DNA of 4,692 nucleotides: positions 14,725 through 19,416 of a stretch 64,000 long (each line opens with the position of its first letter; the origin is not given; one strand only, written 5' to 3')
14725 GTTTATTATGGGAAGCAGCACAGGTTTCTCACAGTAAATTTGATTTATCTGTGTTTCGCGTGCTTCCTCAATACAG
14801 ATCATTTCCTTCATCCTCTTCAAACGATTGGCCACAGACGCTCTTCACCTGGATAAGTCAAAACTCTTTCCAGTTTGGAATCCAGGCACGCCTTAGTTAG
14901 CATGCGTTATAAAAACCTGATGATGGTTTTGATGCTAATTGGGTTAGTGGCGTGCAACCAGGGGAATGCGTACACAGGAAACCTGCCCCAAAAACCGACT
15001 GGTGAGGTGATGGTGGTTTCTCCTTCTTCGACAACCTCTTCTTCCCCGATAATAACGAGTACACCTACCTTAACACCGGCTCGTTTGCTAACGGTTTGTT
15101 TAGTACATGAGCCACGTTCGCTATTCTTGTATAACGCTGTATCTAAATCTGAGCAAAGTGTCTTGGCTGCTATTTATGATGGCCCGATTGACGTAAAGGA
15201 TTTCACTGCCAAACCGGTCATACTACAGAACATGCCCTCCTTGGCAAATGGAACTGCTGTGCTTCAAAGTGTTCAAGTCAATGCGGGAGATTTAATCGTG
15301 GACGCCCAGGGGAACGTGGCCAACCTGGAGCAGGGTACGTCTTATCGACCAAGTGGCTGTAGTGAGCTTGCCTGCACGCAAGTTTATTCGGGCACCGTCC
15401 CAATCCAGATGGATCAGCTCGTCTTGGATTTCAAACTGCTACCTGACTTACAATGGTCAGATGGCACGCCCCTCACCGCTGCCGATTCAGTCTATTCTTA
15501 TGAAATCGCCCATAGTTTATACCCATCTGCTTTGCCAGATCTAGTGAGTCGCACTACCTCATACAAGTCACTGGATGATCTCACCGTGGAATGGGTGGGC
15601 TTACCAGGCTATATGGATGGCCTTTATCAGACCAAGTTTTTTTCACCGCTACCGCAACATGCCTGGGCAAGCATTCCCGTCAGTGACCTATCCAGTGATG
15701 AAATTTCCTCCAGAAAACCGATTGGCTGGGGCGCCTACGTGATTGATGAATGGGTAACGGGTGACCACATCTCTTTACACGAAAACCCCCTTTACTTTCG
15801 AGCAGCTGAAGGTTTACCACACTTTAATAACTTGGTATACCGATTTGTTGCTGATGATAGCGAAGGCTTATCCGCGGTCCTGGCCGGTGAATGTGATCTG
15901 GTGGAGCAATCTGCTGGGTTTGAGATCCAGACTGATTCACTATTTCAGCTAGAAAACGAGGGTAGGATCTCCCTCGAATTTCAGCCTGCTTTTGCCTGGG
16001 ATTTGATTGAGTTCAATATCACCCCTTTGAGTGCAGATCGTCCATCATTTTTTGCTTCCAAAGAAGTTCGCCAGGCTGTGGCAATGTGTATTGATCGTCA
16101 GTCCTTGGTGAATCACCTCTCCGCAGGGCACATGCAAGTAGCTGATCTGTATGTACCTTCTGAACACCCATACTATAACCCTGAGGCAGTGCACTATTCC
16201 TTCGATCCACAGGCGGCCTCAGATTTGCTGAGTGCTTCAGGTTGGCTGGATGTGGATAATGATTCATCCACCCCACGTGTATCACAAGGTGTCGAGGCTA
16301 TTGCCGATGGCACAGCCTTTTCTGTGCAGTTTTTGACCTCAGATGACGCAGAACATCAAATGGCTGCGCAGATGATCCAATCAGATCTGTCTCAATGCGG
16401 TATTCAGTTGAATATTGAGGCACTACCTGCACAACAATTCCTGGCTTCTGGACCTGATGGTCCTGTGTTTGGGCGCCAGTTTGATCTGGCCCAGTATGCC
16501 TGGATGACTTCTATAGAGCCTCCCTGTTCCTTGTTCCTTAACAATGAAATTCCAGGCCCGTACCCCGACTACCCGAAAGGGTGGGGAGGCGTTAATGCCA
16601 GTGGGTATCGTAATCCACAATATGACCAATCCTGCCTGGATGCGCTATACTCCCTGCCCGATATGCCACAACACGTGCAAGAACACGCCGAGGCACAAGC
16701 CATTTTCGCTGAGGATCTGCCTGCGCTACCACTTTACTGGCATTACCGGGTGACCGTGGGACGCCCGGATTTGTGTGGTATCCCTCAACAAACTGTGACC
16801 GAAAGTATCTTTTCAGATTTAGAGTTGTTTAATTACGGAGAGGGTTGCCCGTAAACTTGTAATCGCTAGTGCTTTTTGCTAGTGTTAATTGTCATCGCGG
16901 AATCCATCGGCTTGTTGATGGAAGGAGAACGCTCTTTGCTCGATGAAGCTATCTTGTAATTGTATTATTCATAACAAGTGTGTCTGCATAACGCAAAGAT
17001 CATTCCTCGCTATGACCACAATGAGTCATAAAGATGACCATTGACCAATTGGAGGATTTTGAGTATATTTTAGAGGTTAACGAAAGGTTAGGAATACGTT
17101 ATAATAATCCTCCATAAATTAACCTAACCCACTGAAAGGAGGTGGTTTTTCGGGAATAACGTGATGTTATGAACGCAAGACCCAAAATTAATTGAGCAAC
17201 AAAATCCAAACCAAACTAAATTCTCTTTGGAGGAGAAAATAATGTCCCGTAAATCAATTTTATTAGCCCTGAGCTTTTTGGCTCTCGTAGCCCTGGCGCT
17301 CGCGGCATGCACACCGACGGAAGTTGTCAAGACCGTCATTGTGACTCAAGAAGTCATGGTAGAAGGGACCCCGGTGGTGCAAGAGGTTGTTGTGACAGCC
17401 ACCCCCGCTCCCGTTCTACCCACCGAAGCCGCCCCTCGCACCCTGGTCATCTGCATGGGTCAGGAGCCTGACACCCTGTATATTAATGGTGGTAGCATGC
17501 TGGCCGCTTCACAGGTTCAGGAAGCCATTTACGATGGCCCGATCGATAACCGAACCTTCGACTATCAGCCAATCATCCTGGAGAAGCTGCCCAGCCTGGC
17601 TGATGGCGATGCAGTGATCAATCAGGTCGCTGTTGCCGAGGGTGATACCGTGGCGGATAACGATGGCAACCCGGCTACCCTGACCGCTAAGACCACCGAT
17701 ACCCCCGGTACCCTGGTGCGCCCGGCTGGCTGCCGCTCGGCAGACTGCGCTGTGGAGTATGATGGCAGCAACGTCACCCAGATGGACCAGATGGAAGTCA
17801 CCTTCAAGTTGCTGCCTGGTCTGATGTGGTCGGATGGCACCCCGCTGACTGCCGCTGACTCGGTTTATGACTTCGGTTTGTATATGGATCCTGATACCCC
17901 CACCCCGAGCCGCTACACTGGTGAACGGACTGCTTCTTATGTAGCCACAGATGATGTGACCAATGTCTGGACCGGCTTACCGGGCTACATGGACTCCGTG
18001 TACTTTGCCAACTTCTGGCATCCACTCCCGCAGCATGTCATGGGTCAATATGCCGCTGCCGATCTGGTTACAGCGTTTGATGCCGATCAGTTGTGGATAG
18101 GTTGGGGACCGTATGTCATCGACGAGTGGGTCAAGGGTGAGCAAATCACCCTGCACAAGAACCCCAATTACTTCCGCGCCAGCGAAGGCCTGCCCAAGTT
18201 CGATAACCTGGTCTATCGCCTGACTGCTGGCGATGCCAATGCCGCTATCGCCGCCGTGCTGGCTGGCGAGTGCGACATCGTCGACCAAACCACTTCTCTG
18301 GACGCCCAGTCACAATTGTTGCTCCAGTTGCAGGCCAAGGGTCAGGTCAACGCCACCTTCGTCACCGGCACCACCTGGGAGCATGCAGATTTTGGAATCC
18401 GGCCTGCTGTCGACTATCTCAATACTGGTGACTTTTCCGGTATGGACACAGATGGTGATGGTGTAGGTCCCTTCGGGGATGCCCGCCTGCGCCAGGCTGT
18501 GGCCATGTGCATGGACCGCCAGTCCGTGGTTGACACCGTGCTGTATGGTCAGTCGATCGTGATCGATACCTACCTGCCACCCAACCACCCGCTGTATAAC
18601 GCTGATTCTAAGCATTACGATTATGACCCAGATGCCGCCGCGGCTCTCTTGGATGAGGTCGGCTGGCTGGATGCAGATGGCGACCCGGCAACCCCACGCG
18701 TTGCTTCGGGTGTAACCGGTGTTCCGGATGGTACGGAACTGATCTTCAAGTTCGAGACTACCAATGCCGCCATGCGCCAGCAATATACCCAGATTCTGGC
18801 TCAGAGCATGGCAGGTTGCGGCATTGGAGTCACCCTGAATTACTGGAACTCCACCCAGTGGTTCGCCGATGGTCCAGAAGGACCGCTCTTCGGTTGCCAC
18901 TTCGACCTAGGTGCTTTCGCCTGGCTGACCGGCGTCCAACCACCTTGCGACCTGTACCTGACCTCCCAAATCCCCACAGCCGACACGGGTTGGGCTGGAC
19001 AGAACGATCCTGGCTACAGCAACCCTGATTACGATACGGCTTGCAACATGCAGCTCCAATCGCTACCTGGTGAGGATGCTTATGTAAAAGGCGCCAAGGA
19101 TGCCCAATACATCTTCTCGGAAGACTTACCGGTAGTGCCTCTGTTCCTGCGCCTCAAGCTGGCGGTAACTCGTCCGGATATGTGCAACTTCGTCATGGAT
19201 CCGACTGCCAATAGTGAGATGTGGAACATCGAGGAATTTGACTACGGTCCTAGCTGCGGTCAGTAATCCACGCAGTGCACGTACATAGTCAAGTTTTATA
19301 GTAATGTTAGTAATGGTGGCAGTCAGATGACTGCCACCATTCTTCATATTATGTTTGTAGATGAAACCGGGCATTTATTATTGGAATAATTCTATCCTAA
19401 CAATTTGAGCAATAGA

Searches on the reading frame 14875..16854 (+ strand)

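Call 65: search_protein_families(library=pfam, proteins=[window:14875-16854:+], max_evalue=0.00001)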
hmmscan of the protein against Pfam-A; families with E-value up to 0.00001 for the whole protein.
window:14875-16854:+ (659 aa): 1 family
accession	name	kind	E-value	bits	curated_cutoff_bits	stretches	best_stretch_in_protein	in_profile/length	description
PF00496.27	SBP_bac_5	-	2.5e-54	185.2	32.4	1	180-554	15-357/368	Bacterial extracellular solute-binding proteins, family 5 Middle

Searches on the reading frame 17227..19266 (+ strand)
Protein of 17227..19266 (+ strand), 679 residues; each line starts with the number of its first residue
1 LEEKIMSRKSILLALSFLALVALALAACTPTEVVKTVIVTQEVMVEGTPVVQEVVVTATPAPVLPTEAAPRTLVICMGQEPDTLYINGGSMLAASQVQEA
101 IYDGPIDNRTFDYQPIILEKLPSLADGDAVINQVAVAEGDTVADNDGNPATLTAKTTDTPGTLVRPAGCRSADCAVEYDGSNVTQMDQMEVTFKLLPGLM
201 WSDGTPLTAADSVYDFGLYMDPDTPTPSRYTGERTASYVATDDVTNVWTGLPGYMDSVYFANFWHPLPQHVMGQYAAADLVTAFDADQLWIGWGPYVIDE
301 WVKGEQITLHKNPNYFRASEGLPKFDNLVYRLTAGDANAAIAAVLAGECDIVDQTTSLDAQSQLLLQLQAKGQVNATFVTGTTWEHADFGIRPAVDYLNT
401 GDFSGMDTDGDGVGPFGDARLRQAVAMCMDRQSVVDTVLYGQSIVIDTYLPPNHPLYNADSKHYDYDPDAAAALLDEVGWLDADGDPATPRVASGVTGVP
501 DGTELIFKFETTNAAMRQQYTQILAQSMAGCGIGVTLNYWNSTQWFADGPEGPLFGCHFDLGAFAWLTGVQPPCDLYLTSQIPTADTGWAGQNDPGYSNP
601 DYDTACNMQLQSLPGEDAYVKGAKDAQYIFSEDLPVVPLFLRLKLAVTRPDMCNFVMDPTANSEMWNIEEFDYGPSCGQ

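Call 65: search_protein_families(library=pfam, proteins=[window:17227-19266:+], max_evalue=0.00001)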
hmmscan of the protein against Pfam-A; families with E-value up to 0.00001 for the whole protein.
window:17227-19266:+ (679 aa): 1 family
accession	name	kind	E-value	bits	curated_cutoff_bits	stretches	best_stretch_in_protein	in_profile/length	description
PF00496.27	SBP_bac_5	-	1.9e-57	195.5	32.4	1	187-577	15-357/368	Bacterial extracellular solute-binding proteins, family 5 Middle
